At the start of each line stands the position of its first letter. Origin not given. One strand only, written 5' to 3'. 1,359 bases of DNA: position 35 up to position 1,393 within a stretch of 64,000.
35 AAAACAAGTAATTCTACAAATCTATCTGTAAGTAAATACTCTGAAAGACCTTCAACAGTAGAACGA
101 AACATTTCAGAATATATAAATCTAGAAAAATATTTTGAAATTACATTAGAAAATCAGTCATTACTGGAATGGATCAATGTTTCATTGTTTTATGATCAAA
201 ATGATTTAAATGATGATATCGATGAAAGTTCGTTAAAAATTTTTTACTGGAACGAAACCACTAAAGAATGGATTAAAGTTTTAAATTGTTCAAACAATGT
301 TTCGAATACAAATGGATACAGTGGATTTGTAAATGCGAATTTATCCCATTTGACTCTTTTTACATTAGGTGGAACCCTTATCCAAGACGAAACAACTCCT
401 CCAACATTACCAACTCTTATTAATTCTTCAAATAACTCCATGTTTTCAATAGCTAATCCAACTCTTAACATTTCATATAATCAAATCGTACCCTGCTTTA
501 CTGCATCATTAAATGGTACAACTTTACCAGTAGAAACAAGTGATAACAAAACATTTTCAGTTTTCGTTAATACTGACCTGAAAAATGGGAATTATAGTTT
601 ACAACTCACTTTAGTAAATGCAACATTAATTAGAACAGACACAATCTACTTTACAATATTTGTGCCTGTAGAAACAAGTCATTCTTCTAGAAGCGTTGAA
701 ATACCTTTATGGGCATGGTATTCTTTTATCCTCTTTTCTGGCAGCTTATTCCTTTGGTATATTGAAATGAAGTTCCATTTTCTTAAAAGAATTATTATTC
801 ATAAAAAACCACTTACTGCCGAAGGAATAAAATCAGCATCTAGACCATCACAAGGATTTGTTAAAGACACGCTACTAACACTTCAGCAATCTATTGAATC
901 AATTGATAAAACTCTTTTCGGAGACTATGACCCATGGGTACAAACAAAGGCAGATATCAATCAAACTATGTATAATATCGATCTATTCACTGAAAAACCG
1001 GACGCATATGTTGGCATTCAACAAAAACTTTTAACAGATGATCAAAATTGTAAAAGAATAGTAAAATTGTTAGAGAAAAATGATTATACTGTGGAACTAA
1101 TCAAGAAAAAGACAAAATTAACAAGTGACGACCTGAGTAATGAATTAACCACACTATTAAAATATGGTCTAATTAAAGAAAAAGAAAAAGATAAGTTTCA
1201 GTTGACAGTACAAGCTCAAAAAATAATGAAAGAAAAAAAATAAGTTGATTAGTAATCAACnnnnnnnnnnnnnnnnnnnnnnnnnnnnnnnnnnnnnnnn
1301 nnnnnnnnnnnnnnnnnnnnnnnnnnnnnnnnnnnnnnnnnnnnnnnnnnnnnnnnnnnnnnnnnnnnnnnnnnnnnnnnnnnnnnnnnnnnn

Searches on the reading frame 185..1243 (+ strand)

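Call 5: search_protein_families(library=pfam, proteins=[window:185-1243:+], max_evalue=0.01)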
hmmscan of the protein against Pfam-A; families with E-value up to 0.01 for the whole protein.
window:185-1243:+ (352 aa): 1 family
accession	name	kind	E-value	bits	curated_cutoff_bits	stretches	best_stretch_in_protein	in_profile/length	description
PF14394.12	DUF4423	-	0.0064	16.7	30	0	298-343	34-79/165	Domain of unknown function (DUF4423)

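Call 6: search_protein_families(library=ncbifam, proteins=[window:185-1243:+], max_evalue=0.01)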
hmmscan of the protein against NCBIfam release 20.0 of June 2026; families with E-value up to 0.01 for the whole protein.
window:185-1243:+ (352 aa): 2 families
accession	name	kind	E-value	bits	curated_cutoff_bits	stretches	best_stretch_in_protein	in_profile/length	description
NF047906.1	CdPbTransRegCmtR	equivalog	0.00094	19.1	150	1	281-335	16-69/104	Cd(II)/Pb(II)-sensing metalloregulatory transcriptional regulator CmtR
NF033788.1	HTH_metalloreg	subfamily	0.008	16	55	0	291-335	15-60/77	metalloregulator ArsR/SmtB family transcription factor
